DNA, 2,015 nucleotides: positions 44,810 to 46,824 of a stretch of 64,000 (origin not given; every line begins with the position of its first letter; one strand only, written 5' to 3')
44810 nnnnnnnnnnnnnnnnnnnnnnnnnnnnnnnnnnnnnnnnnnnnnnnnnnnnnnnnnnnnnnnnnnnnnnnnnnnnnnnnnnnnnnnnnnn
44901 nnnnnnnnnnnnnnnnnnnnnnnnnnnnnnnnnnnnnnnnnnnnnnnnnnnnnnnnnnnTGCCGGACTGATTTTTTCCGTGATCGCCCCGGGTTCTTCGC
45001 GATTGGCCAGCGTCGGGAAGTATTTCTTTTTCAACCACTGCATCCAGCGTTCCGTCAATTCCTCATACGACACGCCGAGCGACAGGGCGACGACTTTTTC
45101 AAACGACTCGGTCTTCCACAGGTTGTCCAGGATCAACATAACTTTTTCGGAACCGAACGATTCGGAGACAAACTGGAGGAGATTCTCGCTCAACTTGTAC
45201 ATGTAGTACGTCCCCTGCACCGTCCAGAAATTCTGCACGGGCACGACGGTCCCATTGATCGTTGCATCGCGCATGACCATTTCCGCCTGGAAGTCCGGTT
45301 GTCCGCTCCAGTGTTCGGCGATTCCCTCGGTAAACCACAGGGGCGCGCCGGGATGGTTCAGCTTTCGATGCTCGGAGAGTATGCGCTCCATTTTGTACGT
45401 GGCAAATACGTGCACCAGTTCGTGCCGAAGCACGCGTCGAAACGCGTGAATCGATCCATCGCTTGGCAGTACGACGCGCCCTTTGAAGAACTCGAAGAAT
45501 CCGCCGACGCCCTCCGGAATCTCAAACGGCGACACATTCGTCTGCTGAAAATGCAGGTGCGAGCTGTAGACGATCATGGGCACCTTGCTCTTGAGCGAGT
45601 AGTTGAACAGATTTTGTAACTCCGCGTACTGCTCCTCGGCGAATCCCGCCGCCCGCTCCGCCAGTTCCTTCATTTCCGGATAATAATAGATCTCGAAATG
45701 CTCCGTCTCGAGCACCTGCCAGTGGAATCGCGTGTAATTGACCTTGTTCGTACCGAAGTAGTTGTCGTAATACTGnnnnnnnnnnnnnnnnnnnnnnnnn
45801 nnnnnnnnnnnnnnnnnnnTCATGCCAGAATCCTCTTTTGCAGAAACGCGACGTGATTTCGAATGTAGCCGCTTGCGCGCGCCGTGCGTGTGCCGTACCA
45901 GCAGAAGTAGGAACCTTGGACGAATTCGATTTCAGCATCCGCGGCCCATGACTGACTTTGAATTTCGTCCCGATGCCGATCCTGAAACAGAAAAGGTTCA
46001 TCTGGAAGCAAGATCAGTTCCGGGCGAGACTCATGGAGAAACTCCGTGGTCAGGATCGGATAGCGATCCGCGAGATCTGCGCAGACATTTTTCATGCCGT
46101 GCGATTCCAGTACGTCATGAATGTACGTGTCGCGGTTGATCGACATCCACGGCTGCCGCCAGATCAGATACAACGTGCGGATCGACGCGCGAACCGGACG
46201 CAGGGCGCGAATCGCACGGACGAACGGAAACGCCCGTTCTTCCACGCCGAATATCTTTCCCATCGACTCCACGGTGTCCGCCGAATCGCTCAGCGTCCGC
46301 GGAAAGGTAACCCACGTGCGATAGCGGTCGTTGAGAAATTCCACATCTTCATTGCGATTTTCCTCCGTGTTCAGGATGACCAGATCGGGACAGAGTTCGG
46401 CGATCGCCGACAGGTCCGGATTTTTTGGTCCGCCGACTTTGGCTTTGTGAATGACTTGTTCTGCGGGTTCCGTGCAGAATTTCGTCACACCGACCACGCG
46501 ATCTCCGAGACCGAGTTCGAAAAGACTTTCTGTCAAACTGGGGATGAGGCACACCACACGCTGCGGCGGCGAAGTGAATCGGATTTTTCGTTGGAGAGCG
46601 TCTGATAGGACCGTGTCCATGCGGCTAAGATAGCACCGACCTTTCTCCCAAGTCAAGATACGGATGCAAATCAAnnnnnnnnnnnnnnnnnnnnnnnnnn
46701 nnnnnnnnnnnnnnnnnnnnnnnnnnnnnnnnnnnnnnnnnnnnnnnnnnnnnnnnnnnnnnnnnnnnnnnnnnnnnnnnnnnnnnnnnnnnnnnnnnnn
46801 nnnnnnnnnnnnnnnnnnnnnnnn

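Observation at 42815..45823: Three-module outer-membrane protein: HExxH zinc-peptidase-like head, TolB/PD40 propeller, Omp85-like barrel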

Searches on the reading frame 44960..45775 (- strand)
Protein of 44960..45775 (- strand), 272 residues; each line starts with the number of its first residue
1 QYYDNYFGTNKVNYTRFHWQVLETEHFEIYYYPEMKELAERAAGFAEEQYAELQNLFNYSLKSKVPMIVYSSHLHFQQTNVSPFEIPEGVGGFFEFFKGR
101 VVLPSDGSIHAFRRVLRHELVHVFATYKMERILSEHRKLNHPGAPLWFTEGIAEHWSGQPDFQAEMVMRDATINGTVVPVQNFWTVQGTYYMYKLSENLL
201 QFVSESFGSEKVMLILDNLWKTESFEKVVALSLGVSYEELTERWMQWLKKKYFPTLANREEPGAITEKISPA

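Call 34: search_solved_structures(query=A2, max_evalue=10, show_alignments=3)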
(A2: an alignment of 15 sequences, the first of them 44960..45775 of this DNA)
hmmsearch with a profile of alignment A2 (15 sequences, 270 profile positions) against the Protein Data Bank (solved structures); distinct sequences matched with E-value up to 10: 1.
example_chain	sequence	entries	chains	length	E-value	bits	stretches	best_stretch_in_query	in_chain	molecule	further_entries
1r2j_A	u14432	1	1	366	2.6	10.4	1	118-216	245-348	protein FkbI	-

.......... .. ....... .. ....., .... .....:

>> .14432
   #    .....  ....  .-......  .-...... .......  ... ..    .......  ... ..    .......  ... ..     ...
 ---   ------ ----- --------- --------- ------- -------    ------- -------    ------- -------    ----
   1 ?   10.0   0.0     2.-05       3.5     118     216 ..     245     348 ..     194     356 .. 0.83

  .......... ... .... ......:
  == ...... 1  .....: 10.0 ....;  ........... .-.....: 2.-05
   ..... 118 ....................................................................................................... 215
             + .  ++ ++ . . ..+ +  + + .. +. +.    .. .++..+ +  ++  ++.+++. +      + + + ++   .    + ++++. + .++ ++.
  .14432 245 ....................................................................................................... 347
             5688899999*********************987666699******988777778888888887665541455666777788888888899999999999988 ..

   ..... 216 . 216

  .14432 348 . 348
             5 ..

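Call 38: predict_structure(alignment_id=A2)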
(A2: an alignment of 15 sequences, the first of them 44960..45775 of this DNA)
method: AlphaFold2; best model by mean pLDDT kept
length: 272 residues; sequences in the alignment: 15
mean_pLDDT: 75.9   pTM: 0.75
mean pLDDT of the five models: 75.9, 75.6, 73.9, 71.5, 71.5
residues with pLDDT >= 90: 94; 70-90: 98; 50-70: 27; < 50: 53
segments of 3 or more residues with pLDDT < 50: 1-14, 73-91, 97-100, 259-272
pLDDT, mean of each block of 10 residues (from residue 1): 35 56 91 79 91 92 82 46 40 50 62 84 91 89 90 85 77 86 81 90 94 94 92 93 91 61 36 31
secondary structure, 60 per line:
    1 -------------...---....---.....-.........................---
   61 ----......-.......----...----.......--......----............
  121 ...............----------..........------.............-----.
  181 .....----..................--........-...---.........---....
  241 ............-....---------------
elements in order: E20-23 E27-31 H33-57 E65-70 H72-78 E90-96 E99-104 H109-135 H146-155 H162-174 H180-185 H190-207 H210-217 H225-233 H237-252 H254-257

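Call 43: search_protein_representatives(alignment_id=A2)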
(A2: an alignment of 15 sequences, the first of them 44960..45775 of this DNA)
Query: 15 sequences, 270 profile positions. Proteins with E-value up to 0.001 (for the whole library): 6541; up to 1e-10: 2810; up to 1e-30: 936. The best 150 are listed.
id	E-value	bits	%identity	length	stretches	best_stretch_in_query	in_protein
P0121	2.8e-145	499.0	-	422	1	1-270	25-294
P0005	6.9e-134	461.6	-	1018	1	2-269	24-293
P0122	9.2e-126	435.0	-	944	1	3-268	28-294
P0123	1.2e-125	434.6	-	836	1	3-269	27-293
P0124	5.7e-123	425.8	-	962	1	1-269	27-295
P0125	1.4e-122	424.5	-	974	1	2-269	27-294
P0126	9.1e-120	415.3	-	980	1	1-269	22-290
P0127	2.5e-118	410.6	-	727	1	1-269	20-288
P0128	7.3e-118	409.1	-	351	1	1-268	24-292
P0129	1.1e-117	408.5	-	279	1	3-248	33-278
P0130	4.0e-114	396.8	-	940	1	5-267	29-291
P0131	7.7e-114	395.9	-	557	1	1-268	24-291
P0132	2.1e-112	391.2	-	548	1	1-267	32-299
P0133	2.5e-111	387.6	-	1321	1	1-269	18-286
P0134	1.3e-109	382.1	-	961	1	3-268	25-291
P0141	7.1e-106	369.8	-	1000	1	1-266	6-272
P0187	1.6e-77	276.7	-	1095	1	5-265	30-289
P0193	2.0e-76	273.2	-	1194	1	5-268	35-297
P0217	1.9e-71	256.8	-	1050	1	4-269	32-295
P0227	1.2e-69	251.0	-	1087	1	5-269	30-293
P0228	2.1e-69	250.2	-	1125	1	4-258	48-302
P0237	7.1e-69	248.4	-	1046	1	5-269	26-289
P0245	6.9e-68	245.2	-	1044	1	5-268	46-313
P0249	1.5e-67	244.1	-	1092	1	2-269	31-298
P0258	4.4e-67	242.6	-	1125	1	5-268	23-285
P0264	1.1e-66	241.2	-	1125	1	4-269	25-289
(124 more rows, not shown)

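Call 46: search_protein_families(library=pfam, proteins=[P0133, P0193], max_evalue=0.00001)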
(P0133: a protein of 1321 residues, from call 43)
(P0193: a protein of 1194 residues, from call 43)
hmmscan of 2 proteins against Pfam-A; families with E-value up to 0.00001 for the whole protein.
P0133 (1321 aa): 4 families
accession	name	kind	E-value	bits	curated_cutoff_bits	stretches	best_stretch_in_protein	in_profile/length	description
PF13570.13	Beta-prop_ACSF4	-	3.9e-35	122.2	133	2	1107-1315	105-322/329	Beta-alanine-activating enzyme, beta-propeller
PF13360.13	PQQ_2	-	4.6e-28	98.9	27.6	2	1154-1250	2-98/233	Outer membrane protein assembly factor BamB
PF07676.18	PD40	-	4.7e-10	39.6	20.9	0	433-453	9-29/38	WD40-like Beta Propeller Repeat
PF01011.28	PQQ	-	8e-07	28.6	26.7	0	1176-1215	48-87/595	Glucose/ethanol/alcohol dehydrogenase, beta-propeller domain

P0193 (1194 aa): 3 families
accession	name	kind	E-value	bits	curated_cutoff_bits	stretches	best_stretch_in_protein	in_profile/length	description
PF07676.18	PD40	-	4.2e-25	87.5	20.9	2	306-333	10-38/38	WD40-like Beta Propeller Repeat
PF13485.12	Peptidase_MA_2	-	3.3e-09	37.3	32.4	1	84-276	12-200/201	Peptidase MA superfamily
PF00930.27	DPPIV_N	-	3.3e-06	26.5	22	0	391-446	31-81/354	Dipeptidyl peptidase IV (DPP IV) N-terminal region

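Call 51: list_cluster_members(proteins=[P0217, P0227, P0228, P0237, P0245, P0249, P0258, P0264, P0187, P0141])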
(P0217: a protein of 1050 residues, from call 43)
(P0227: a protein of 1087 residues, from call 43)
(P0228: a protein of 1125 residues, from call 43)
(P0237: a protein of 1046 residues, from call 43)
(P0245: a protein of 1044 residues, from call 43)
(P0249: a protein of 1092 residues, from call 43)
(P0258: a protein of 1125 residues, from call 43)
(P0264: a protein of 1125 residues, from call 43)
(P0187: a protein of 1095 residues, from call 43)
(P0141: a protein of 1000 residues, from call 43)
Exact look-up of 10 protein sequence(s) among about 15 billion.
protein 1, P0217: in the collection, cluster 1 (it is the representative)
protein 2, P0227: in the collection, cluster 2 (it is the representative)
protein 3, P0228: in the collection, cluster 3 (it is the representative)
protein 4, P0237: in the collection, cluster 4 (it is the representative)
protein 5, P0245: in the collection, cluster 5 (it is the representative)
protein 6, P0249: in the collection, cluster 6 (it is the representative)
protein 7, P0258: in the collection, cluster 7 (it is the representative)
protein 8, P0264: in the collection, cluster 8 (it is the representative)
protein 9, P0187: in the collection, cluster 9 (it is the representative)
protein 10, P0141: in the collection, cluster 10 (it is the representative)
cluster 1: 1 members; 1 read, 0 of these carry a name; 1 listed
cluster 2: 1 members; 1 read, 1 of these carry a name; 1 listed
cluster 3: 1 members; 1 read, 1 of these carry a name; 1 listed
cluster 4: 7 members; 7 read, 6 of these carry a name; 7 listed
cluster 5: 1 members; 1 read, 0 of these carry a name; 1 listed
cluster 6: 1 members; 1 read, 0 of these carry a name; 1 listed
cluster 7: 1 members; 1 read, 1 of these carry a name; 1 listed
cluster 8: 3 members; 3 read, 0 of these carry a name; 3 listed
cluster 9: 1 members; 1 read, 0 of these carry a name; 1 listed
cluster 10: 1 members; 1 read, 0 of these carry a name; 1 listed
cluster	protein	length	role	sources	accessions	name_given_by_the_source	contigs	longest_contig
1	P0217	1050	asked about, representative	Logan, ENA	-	-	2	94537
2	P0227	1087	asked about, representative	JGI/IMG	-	Tol biopolymer transport system component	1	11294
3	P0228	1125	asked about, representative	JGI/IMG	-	Tol biopolymer transport system component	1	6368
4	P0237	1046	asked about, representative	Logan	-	-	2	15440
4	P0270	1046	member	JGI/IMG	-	Tol biopolymer transport system component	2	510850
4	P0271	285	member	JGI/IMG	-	outer membrane protein assembly factor BamA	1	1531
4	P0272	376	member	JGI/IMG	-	outer membrane protein assembly factor BamA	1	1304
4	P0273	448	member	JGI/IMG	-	outer membrane protein assembly factor BamA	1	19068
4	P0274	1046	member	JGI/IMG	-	Tol biopolymer transport system component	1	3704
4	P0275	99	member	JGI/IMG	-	hypothetical protein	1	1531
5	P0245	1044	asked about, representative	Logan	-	-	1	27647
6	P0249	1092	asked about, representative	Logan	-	-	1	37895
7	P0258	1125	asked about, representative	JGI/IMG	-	Tol biopolymer transport system component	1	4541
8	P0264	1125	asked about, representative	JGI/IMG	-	-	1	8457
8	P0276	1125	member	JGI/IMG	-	-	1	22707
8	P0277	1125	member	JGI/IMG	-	-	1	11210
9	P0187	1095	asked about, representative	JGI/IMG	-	-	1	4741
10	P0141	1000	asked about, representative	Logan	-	-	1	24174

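Call 52: find_encoding_contigs(protein=P0217, flank=6000, max_places=2)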
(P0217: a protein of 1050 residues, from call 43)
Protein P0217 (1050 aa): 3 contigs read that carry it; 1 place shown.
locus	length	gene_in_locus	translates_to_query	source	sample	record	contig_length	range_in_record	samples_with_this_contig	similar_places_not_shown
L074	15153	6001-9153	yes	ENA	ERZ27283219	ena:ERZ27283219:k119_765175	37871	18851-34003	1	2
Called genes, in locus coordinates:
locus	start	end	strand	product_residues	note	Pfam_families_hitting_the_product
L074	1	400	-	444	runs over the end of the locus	-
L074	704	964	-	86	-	PF05534:HicB (weak)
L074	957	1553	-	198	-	PF13470:PIN_3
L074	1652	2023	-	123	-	-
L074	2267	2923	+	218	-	PF01740:STAS, PF13466:STAS_2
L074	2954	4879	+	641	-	PF00330:Aconitase, PF00694:Aconitase_C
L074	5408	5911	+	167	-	-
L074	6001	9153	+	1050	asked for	PF13485:Peptidase_MA_2, PF26549:Tricorn_N (weak), PF26550:Tricorn_2nd, PF26549:Tricorn_N, PF07676:PD40, PF26549:Tricorn_N, PF07676:PD40 (weak), PF01103:Omp85, +4 more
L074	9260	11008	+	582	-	PF11412:DsbD_N, PF02683:DsbD_TM, PF13899:Thioredoxin_7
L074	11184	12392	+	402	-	PF01411:tRNA-synt_2c, PF07973:tRNA_SAD, PF02272:DHHA1 (weak)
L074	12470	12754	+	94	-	-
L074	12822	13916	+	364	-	PF04055:Radical_SAM, PF12544:LAM_C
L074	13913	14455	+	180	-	PF13302:Acetyltransf_3, PF13420:Acetyltransf_4, PF00583:Acetyltransf_1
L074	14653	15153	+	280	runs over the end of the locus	PF00581:Rhodanese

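Call 53: find_encoding_contigs(protein=P0249, flank=6000, max_places=1)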
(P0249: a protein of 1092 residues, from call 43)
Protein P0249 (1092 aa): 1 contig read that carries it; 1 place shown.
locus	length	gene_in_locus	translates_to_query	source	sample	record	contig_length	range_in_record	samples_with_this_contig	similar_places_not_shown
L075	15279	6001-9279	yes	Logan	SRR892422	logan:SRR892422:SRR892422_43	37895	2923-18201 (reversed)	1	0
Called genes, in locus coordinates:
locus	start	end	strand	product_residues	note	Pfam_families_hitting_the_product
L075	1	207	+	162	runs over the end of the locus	PF00034:Cytochrom_C (weak), PF13442:Cytochrome_CBB3 (weak)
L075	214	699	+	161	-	PF04314:LpqE-like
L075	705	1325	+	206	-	PF00578:AhpC-TSA (weak), PF02630:SCO1-SenC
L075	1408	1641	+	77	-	PF02325:CCB3_YggT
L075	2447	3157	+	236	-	PF00814:TsaD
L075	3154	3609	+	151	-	PF13673:Acetyltransf_10, PF00583:Acetyltransf_1, PF13508:Acetyltransf_7, PF08445:FR47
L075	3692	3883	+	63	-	-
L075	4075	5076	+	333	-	PF00814:TsaD, PF22521:HypF_C_2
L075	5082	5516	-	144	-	PF18935:DUF5683 (weak)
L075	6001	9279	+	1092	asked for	PF13485:Peptidase_MA_2 (faint), PF00930:DPPIV_N (faint), PF23414:Beta-prop_EML_2 (faint), PF25174:Beta-prop_THOC3 (weak), PF26550:Tricorn_2nd, PF07676:PD40 (weak), PF26549:Tricorn_N, PF01103:Omp85, +1 more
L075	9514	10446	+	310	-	PF00175:NAD_binding_1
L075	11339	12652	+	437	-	PF19300:BPD_transp_1_N, PF00528:BPD_transp_1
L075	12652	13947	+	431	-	PF12911:OppC_N, PF00528:BPD_transp_1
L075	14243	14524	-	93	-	-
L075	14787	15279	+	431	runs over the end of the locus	PF05977:MFS_3, PF07690:MFS_1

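Call 54: find_encoding_contigs(protein=P0245, flank=6000, max_places=1)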
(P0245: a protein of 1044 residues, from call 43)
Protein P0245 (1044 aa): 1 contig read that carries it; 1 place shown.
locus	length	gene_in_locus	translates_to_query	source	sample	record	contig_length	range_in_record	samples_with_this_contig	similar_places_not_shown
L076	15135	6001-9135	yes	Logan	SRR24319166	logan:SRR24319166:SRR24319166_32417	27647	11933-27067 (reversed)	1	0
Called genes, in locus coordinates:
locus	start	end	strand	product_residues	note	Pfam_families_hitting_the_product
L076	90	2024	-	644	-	PF00496:SBP_bac_5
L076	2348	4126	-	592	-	PF00501:AMP-binding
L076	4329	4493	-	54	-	-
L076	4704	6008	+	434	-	PF01578:Cytochrom_C_asm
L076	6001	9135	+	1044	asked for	PF13485:Peptidase_MA_2, PF00930:DPPIV_N (faint), PF25174:Beta-prop_THOC3 (faint), PF26550:Tricorn_2nd, PF26549:Tricorn_N, PF07676:PD40 (weak), PF01103:Omp85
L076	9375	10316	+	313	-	PF02470:MlaD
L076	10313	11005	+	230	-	PF03886:ABC_trans_aux (weak)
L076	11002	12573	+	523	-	-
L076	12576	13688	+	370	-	PF13466:STAS_2, PF02405:MlaE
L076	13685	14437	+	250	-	PF00005:ABC_tran, PF13304:AAA_21 (faint)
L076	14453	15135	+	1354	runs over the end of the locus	PF08126:Propeptide_C25, PF01364:Peptidase_C25, PF13620:CarboxypepD_reg, PF18962:Por_Secre_tail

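Call 55: find_encoding_contigs(protein=P0133, flank=4000, max_places=2)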
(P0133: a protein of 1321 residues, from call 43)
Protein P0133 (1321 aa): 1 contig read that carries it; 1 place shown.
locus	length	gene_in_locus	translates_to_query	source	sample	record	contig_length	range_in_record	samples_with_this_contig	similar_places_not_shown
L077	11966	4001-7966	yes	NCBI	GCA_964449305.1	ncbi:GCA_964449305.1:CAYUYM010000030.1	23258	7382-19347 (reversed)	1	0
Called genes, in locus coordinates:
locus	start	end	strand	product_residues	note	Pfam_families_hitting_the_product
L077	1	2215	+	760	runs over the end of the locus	PF13620:CarboxypepD_reg, PF13715:CarbopepD_reg_2, PF07715:Plug, PF00593:TonB_dep_Rec_b-barrel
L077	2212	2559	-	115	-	PF01906:YbjQ_1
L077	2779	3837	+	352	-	PF01380:SIS (weak), PF10432:bact-PGI_C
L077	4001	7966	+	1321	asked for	PF07676:PD40 (faint), PF26550:Tricorn_2nd, PF26549:Tricorn_N, PF01011:PQQ (faint), PF13570:Beta-prop_ACSF4, PF13360:PQQ_2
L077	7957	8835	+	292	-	-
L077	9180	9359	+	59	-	-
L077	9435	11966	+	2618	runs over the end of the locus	PF14873:BNR_assoc_N (weak)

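Call 69: search_protein_families(library=ncbifam, proteins=[window:44960-45775:-], max_evalue=0.01)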
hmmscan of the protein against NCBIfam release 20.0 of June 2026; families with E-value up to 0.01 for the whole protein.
window:44960-45775:- (272 aa): 1 family
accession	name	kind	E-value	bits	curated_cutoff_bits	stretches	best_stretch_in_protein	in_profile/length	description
NF033876.2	flagella_HExxH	equivalog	2.5e-05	23.9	205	1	112-205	129-212/384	flagellinolysin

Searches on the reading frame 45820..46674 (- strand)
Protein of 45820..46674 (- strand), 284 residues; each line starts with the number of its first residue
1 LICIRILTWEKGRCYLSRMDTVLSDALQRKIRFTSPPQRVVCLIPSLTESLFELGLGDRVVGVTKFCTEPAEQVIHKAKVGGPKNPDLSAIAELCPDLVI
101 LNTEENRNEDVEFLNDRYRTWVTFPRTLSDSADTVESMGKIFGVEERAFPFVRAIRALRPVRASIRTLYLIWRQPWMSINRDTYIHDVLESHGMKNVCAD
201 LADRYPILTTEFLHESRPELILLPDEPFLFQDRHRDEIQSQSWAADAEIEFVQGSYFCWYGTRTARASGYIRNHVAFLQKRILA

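Call 24: search_protein_families(library=pfam, proteins=[window:45820-46674:-], max_evalue=0.001)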
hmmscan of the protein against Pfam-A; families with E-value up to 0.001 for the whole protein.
window:45820-46674:- (284 aa): 1 family
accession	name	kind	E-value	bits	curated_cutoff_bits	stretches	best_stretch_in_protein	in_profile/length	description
PF01497.23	Peripla_BP_2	-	1.1e-16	61.4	27.5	1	40-226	1-200/235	Periplasmic binding protein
